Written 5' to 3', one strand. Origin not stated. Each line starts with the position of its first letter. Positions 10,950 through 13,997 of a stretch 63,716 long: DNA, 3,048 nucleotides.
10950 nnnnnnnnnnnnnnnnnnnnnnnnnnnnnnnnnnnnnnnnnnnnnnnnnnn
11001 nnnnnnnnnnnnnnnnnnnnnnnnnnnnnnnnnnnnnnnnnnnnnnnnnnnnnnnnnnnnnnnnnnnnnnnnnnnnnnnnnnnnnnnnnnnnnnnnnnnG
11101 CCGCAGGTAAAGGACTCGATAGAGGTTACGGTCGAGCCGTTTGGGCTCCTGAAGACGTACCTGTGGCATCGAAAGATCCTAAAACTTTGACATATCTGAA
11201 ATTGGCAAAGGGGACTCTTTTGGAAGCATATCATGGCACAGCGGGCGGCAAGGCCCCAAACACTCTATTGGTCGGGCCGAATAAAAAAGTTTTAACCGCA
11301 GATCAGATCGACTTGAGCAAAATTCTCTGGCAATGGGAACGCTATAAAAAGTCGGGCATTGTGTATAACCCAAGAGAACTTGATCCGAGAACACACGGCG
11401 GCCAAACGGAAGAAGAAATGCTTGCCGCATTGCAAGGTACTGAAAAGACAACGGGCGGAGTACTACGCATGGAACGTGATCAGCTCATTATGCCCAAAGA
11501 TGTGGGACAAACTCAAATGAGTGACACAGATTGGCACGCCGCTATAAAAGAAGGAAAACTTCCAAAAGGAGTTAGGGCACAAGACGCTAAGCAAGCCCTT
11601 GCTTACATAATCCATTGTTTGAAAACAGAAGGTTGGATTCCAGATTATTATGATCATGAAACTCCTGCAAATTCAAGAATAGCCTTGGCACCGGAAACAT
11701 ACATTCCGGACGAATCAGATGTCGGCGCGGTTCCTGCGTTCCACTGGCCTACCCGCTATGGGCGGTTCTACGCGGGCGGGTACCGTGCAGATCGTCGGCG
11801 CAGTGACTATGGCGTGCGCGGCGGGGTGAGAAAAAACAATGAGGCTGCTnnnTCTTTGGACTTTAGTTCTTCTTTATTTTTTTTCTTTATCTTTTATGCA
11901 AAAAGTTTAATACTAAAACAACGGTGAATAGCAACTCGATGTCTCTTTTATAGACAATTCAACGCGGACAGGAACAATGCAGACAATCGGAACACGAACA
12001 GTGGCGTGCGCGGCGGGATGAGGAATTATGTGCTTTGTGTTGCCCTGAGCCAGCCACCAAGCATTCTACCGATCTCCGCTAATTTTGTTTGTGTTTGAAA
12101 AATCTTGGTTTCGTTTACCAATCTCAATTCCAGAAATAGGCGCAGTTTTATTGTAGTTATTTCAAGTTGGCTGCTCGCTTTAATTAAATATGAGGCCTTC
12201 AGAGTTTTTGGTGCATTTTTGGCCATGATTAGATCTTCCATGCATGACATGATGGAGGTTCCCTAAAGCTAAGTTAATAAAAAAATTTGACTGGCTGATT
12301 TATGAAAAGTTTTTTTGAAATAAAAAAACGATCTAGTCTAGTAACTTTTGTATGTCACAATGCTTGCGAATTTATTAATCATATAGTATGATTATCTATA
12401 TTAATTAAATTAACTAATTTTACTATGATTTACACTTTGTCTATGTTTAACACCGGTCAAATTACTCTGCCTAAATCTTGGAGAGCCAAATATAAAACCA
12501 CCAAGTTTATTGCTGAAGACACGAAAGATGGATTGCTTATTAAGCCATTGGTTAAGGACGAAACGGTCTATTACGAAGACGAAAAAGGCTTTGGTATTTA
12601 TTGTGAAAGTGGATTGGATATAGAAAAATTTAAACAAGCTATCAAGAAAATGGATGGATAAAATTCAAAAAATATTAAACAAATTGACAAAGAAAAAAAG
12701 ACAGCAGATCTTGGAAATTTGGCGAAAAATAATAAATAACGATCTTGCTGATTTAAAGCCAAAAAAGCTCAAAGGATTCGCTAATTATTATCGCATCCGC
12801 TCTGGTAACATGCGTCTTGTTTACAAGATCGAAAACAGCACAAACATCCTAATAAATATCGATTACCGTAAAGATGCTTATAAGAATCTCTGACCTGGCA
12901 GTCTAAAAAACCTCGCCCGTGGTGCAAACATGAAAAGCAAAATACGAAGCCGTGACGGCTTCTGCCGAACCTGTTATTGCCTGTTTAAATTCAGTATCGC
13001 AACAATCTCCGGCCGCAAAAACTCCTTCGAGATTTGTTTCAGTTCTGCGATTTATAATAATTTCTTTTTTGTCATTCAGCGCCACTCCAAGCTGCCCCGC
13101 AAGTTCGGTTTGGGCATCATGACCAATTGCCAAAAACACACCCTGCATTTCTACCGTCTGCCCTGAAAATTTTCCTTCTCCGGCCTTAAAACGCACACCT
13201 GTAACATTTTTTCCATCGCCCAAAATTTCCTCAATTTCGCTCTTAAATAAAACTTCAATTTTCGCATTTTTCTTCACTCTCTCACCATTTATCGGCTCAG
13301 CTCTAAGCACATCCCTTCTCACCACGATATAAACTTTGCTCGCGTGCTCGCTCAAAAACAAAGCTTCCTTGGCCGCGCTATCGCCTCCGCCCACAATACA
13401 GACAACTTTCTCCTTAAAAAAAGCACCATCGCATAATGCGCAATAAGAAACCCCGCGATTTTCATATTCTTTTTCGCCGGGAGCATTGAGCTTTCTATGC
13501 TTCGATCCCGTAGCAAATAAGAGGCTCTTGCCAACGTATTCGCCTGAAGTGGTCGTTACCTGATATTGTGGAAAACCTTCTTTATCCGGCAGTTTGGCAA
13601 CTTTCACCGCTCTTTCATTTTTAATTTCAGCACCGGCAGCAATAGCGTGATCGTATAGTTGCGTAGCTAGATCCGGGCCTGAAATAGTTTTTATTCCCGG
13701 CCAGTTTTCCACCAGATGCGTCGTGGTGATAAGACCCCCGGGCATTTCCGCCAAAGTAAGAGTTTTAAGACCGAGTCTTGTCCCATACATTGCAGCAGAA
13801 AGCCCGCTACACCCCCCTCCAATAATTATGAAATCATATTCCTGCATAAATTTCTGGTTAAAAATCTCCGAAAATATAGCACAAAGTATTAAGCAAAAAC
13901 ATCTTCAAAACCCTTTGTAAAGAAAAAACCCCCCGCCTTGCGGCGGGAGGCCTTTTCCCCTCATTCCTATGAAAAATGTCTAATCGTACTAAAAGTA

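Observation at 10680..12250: Orphan or decayed diversity-generating retroelement: VR in a gene's 3' end, TR 192 nt downstream, truncated Avd, no reverse transcriptase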

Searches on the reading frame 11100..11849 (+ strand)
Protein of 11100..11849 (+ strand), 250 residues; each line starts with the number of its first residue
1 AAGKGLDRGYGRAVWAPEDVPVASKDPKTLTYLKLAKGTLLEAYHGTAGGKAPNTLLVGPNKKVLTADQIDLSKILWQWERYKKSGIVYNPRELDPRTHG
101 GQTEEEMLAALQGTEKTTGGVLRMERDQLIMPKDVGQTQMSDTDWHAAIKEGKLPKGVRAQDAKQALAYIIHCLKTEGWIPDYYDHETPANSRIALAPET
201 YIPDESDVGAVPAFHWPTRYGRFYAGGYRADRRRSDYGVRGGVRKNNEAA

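Call 60: predict_structure(alignment_id=A2)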
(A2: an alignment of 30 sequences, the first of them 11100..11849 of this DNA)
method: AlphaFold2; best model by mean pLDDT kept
length: 250 residues; sequences in the alignment: 30
mean_pLDDT: 92.5   pTM: 0.92
mean pLDDT of the five models: 92.5, 91.6, 91.5, 90.6, 90.4
residues with pLDDT >= 90: 209; 70-90: 31; 50-70: 6; < 50: 4
segments of 3 or more residues with pLDDT < 50: none
pLDDT, mean of each block of 10 residues (from residue 1): 72 96 95 98 97 96 95 96 92 87 93 92 95 94 94 90 98 98 92 96 83 96 95 95 76
secondary structure, 60 per line:
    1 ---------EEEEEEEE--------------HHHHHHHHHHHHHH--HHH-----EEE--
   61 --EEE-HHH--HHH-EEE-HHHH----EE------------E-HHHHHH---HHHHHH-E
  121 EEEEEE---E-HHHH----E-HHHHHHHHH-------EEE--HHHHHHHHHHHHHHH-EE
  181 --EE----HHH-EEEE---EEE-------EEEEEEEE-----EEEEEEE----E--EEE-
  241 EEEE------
elements in order: E10-17 H32-45 E56-58 E63-65 E76-78 H80-83 H104-109 H113-118 E120-126 H132-135 H142-150 E158-160 H163-177 E193-196 E200-202 E210-217 E223-229 E237-239 E241-244

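Call 67: fold_search(model_id=the predicted structure, library=pdb)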
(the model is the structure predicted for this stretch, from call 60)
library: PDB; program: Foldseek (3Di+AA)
matches with E <= 10: 32; with E <= 0.001: 0
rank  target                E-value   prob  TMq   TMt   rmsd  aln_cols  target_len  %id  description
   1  5vf4_C                1.5e+00  0.04  0.10  0.07   4.9        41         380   17  Thermus aquaticus variable protein (TaqVP) from diversity-generating retroelements (DGR) (released 2017-05-24)
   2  4yfz_A                1.6e+00  0.02  0.10  0.13   6.5        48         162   17  Structural basis of glycan recognition in neonate-specific rotaviruses (released 2015-09-30)
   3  5aoh_A                2.1e+00  0.11  0.20  0.19   3.6        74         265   12  Crystal Structure of CarF (released 2017-01-25)
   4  4yg0_A                2.1e+00  0.02  0.10  0.13   6.1        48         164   17  Structural basis of glycan recognition in neonate-specific rotaviruses (released 2015-09-30)
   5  6hej_A                2.4e+00  0.01  0.08  0.05  24.1       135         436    9  Structure of human USP28 (released 2019-03-27)
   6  5ja8_C                3.6e+00  0.02  0.08  0.14  10.0        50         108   12  Crystal structure of the HigB2 toxin in complex with Nb2 (released 2017-04-05)
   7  5ja8_E                3.9e+00  0.01  0.07  0.14   9.8        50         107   12  Crystal structure of the HigB2 toxin in complex with Nb2 (released 2017-04-05)
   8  5aoh_B                4.1e+00  0.07  0.19  0.19   3.9        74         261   12  Crystal Structure of CarF (released 2017-01-25)
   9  8a0x_C                4.6e+00  0.01  0.05  0.11   8.7        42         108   17  Crystal structure of the HigB2-HigA2 tetramer in complex with operator DNA (released 2023-05-03)
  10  8khq_A                4.9e+00  0.04  0.24  0.10   9.0       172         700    9  Bifunctional sulfoxide synthase OvoA_Th2 in complex with histidine and cysteine (released 2023-12-06)
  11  1yu2                  5.6e+00  0.02  0.11  0.07   4.1        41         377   17  Major Tropism Determinant M1 Variant (released 2005-09-20)
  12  8a0x_D                5.6e+00  0.01  0.05  0.11   8.8        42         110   17  Crystal structure of the HigB2-HigA2 tetramer in complex with operator DNA (released 2023-05-03)
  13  7zju_C                5.9e+00  0.02  0.12  0.12   6.3        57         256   14  Structure of human USPL1 in covalent complex with SUMO3-2Br probe (released 2023-09-27)
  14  8uks_A                5.9e+00  0.00  0.10  0.03  21.5       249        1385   11  RNA polymerase II elongation complex with Fapy-dG lesion soaking with CTP before chemistry (released 2024-04-24)
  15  1yu1                  7.1e+00  0.01  0.09  0.06   6.4        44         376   20  Major Tropism Determinant P3c Variant (released 2005-09-20)
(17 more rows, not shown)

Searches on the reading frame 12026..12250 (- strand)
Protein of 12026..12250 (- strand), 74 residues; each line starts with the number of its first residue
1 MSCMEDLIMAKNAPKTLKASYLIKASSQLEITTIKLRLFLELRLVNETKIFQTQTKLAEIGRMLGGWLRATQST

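Call 7: search_protein_families(library=pfam, proteins=[window:12026-12250:-], max_evalue=1)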
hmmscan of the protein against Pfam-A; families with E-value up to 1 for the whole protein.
window:12026-12250:- (74 aa): 2 families
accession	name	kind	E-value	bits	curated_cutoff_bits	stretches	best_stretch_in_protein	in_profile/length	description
PF22296.2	bAvd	-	4.1e-07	30.9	40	1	5-69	42-105/107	bAvd-like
PF13716.11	CRAL_TRIO_2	-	0.13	13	23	1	9-57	66-115/137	Divergent CRAL/TRIO domain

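Call 45: find_homologous_proteins(query=window:12026-12247:-, max_evalue=1e-8)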
Query window:12026-12247:- (73 aa): 645 proteins with E <= 1e-8 among 646 candidates; the best 120 are listed.
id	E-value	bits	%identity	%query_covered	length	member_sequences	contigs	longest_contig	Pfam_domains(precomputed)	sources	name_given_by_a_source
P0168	4.8e-38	145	100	100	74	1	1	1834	PF22296.3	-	-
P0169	4.8e-36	139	100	97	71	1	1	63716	PF22296.3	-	-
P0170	6.8e-34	132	90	100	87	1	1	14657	PF22296.3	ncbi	-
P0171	8.8e-32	126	86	99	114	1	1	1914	PF22296.3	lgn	-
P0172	5.6e-30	120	85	99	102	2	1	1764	PF22296.3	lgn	-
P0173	1.1e-29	119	81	100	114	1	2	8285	PF22296.3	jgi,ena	jgi:hypothetical protein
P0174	1.4e-29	119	82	99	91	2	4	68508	PF22296.3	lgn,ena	-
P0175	2.4e-29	118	81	100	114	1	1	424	PF22296.3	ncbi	-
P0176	2.5e-29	118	83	99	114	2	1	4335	PF22296.3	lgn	-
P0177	2.8e-29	118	81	99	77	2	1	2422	PF22296.3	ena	-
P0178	4.6e-29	117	86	95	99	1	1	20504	PF22296.3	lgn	-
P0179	5.0e-29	117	80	97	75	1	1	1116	PF22296.3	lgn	-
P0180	5.6e-29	117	81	99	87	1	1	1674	PF22296.3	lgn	-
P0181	5.7e-29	117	77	100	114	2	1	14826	PF22296.3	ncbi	ncbi:MAG: four helix bundle protein [Candidatus Gracilibacteria bacterium]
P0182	1.2e-28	116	82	100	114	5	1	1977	PF22296.3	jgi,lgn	-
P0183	1.4e-28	116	78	99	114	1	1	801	PF22296.3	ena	-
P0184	1.6e-28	115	79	99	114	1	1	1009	PF22296.3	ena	-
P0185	1.6e-28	115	77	100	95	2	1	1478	PF22296.3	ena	-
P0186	1.7e-28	115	79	100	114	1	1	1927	PF22296.3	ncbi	-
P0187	2.0e-28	115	77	97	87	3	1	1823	PF22296.3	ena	-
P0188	2.1e-28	115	77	100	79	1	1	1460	PF22296.3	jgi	jgi:hypothetical protein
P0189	2.3e-28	115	80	97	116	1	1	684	PF22296.3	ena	-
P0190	4.1e-28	114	78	99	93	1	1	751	PF22296.3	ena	-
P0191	4.3e-28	114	79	97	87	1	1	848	PF22296.3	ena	-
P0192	4.6e-28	114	78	99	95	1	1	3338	PF22296.3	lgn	-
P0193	4.7e-28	114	80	97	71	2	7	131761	PF22296.3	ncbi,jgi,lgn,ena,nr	ncbi:MAG: hypothetical protein UT33_C0009G0082 [Candidatus Peregrinibacteria bacterium GW2011_GWC2_3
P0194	4.7e-28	114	77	100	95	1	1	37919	PF22296.3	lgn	-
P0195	5.7e-28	114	76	99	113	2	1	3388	PF22296.3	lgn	-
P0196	6.0e-28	114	77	100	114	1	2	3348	PF22296.3,PF05635.18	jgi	jgi:hypothetical protein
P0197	7.8e-28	113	78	99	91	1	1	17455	PF22296.3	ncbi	-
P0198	9.6e-28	113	77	100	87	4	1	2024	PF22296.3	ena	-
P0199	1.0e-27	113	75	100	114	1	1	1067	PF22296.3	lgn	-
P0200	1.0e-27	113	77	100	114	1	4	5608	PF22296.3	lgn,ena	-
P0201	1.0e-27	113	77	97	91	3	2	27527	PF22296.3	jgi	-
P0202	1.0e-27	113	77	100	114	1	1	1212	PF22296.3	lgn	-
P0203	1.2e-27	113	77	100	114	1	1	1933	PF22296.3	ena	-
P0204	1.3e-27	113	77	100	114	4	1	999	PF22296.3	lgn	-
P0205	1.4e-27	112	77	100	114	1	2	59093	PF22296.3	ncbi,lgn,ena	-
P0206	1.6e-27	112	77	97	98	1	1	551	PF22296.3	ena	-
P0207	1.8e-27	112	76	99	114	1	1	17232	PF22296.3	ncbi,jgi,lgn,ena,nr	ncbi:four helix bundle protein [Patescibacteria group bacterium]|nr:four helix bundle protein [Pates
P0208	1.9e-27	112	75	99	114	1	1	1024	PF22296.3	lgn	-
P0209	2.2e-27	112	77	97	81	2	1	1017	PF22296.3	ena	-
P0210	2.7e-27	112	74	99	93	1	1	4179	PF22296.3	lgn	-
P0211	2.8e-27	111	77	100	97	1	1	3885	PF22296.3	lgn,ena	-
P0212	2.9e-27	111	77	97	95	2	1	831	PF22296.3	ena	-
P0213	3.3e-27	111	80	97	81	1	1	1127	PF22296.3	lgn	-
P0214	3.6e-27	111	75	100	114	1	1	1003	PF22296.3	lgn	-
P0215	3.7e-27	111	74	100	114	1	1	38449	PF22296.3,PF05635.18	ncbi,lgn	-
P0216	4.0e-27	111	75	99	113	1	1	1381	PF22296.3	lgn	-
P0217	4.1e-27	111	79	97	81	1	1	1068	PF22296.3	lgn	-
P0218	5.1e-27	111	75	100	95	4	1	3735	PF22296.3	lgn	-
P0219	5.3e-27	111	76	97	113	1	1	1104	PF22296.3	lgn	-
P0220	5.6e-27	111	76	99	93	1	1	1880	PF22296.3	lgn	-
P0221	5.9e-27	110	75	99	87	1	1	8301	PF22296.3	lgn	-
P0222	7.3e-27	110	75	100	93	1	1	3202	PF22296.3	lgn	-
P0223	7.3e-27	110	72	99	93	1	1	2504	PF22296.3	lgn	-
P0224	7.5e-27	110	78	99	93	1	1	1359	PF22296.3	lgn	-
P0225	8.0e-27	110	76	99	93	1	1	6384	PF22296.3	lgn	-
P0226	8.4e-27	110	78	95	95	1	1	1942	PF22296.3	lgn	-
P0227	9.8e-27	110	75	95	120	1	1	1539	PF22296.3,PF05635.18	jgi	-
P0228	1.0e-26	110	74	100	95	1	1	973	PF22296.3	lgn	-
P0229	1.1e-26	110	78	100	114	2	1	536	PF22296.3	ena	-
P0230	1.2e-26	110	75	100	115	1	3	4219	PF22296.3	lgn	-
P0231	1.2e-26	109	75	99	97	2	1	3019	PF22296.3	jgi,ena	-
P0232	1.3e-26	109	76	99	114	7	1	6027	PF22296.3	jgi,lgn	-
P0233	1.5e-26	109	76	97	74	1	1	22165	PF22296.3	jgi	jgi:hypothetical protein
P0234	1.5e-26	109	74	100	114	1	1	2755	PF22296.3,PF05635.18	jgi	jgi:hypothetical protein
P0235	1.6e-26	109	75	95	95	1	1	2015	PF22296.3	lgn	-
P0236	1.7e-26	109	74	100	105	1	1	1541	PF22296.3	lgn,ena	-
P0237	1.8e-26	109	78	99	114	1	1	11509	PF22296.3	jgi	jgi:hypothetical protein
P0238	1.9e-26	109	75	99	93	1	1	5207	PF22296.3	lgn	-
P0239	1.9e-26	109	75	95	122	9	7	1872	PF22296.3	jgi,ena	-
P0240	1.9e-26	109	80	97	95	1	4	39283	PF22296.3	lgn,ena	-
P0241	2.0e-26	109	74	99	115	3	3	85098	PF22296.3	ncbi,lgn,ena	-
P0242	2.0e-26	109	75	99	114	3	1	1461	PF22296.3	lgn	-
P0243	2.0e-26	109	75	99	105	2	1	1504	PF22296.3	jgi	jgi:hypothetical protein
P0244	2.0e-26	109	75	99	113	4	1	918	PF22296.3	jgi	jgi:hypothetical protein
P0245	2.0e-26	109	73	100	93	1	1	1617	PF22296.3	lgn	-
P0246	2.2e-26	109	79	96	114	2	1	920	PF22296.3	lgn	-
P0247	2.2e-26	109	77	95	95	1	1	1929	PF22296.3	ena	-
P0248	2.3e-26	109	76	99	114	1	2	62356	PF22296.3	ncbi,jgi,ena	-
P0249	2.3e-26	109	75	99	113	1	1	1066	PF22296.3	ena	-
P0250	2.3e-26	109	75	97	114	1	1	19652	PF22296.3,PF05635.18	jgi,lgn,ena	-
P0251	2.3e-26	109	74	99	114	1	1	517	PF22296.3,PF05635.18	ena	-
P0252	2.4e-26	109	76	99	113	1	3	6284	PF22296.3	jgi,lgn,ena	jgi:hypothetical protein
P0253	2.4e-26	109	78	99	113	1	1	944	PF22296.3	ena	-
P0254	2.6e-26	108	75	95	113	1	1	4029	PF22296.3,PF05635.18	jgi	-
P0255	2.6e-26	108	74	100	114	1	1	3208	PF22296.3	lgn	-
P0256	2.7e-26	108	77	97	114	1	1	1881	PF22296.3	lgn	-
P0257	2.7e-26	108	75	99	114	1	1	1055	PF22296.3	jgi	jgi:hypothetical protein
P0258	2.7e-26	108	75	97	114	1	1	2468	PF22296.3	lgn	-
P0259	2.8e-26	108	77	95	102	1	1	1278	PF22296.3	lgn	-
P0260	2.9e-26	108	75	99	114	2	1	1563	PF22296.3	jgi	-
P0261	2.9e-26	108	73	100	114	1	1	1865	PF22296.3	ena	-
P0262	3.0e-26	108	80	97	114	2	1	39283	PF22296.3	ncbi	ncbi:MAG: four helix bundle protein [Patescibacteria group bacterium]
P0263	3.0e-26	108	72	99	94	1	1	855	PF22296.3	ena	-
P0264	3.4e-26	108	74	99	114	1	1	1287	PF22296.3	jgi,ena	-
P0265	3.7e-26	108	73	100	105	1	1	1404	PF22296.3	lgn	-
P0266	4.0e-26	108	83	90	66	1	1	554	PF22296.3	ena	-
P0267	4.0e-26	108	74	99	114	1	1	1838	PF22296.3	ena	-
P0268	4.1e-26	108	74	99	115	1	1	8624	PF22296.3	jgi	jgi:hypothetical protein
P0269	4.1e-26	108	75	97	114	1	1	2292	PF22296.3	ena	-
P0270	4.3e-26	108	74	99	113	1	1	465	PF22296.3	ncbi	-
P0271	4.4e-26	108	72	99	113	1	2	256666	PF22296.3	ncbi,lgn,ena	-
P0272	4.8e-26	108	78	92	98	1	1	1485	PF22296.3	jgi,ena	-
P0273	4.9e-26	108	77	95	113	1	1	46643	PF22296.3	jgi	jgi:hypothetical protein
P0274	5.5e-26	107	76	99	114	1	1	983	PF22296.3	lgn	-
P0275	5.6e-26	107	75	95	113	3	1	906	PF22296.3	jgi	-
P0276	5.7e-26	107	74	99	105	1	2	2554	PF22296.3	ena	-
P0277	5.8e-26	107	75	95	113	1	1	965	PF22296.3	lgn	-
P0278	5.9e-26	107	77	95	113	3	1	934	PF22296.3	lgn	-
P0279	6.1e-26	107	75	97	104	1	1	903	PF22296.3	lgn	-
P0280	6.3e-26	107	74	99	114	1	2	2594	PF22296.3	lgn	-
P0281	6.6e-26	107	71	100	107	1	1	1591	PF22296.3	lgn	-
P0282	6.6e-26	107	73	97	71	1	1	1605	PF22296.3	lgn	-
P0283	6.6e-26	107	75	92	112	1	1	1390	PF22296.3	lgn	-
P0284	7.1e-26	107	74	99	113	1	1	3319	PF22296.3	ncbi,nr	ncbi:four helix bundle protein [Patescibacteria group bacterium]|nr:four helix bundle protein [Pates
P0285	7.6e-26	107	76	99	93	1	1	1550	PF22296.3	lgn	-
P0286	8.4e-26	107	74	100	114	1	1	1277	PF22296.3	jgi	jgi:hypothetical protein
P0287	8.6e-26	107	72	99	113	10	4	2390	PF22296.3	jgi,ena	-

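Call 81: search_protein_families(library=ncbifam, proteins=[window:12026-12250:-], max_evalue=0.01)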
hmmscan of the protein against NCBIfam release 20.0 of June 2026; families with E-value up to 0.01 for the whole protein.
window:12026-12250:- (74 aa): 1 family
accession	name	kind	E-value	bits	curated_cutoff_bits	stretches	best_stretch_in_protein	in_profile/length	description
NF033474.1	DivGenRetAVD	equivalog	4e-10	39.9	80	1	3-69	40-104/104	diversity-generating retroelement protein Avd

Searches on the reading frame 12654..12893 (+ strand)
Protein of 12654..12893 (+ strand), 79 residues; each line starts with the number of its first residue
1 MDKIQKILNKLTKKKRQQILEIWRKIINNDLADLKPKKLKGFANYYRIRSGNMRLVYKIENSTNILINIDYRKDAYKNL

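Call 7: search_protein_families(library=pfam, proteins=[window:12654-12893:+], max_evalue=1)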
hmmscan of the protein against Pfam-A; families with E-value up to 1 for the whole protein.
window:12654-12893:+ (79 aa): 3 families
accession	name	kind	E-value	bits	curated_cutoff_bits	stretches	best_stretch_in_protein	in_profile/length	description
PF05016.21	ParE_toxin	-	0.00063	20.7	23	1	7-74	14-87/89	ParE toxin of type II toxin-antitoxin system, parDE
PF15781.12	ParE-like_toxin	-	0.055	13.9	28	1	3-79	6-86/87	ParE-like toxin of type II bacterial toxin-antitoxin system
PF23138.1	CTLH_Armc9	-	0.083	13.7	27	1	3-40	4-43/135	Armc9, CTLH-like domain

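Call 81: search_protein_families(library=ncbifam, proteins=[window:12654-12893:+], max_evalue=0.01)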
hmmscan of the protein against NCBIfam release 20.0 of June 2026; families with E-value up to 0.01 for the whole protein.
window:12654-12893:+ (79 aa): 1 family
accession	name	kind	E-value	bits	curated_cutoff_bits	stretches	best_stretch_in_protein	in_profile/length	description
TIGR02385.1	RelE_StbE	subfamily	0.0071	16.8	27.9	1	5-72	13-82/88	type II toxin-antitoxin system mRNA interferase toxin, RelE/StbE family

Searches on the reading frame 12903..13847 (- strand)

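Call 7: search_protein_families(library=pfam, proteins=[window:12903-13847:-], max_evalue=1)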
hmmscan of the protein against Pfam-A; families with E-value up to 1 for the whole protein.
window:12903-13847:- (314 aa): 14 families
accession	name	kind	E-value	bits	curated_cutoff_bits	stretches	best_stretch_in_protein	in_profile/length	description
PF07992.20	Pyr_redox_2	-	3.2e-40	138.8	26.1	1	4-297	1-291/291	Pyridine nucleotide-disulphide oxidoreductase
PF13738.12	Pyr_redox_3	-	6.2e-20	72.1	30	1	65-280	86-305/305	Pyridine nucleotide-disulphide oxidoreductase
PF00070.33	Pyr_redox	-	6.7e-15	55.8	22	2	149-221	2-80/82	Pyridine nucleotide-disulphide oxidoreductase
PF01266.30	DAO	-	9.5e-06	25.8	27.9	1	5-32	1-27/353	FAD dependent oxidoreductase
PF12831.13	FAD_oxidored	-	5.5e-05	23.1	27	1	5-42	1-40/416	FAD dependent oxidoreductase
PF01946.23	Thi4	-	0.0017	18.1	26.2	1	3-32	17-47/235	Thi4 family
PF00890.30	FAD_binding_2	-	0.0026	17.5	20.4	1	5-36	1-32/414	FAD binding domain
PF01134.28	GIDA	-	0.007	15.9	22.1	1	5-34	1-30/391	Glucose inhibited division protein A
PF13450.12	NAD_binding_8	-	0.012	16.3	21.9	1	8-45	1-40/68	NAD(P)-binding Rossmann-like domain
PF01494.25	FAD_binding_3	-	0.014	15.1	22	0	4-32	2-30/349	FAD binding domain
PF13241.12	NAD_binding_7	-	0.024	15.7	22.1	1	145-253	6-78/104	Putative NAD(P)-binding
PF03486.20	HI0933_like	-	0.025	14.4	50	1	5-32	2-29/244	HI0933-like protein Rossmann domain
PF01488.26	Shikimate_DH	-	0.09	13.3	24.3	1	144-200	10-64/138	Shikimate / quinate 5-dehydrogenase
PF13434.12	Lys_Orn_oxgnase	-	0.13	11.8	21.3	0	144-179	186-223/339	L-lysine 6-monooxygenase/L-ornithine 5-monooxygenase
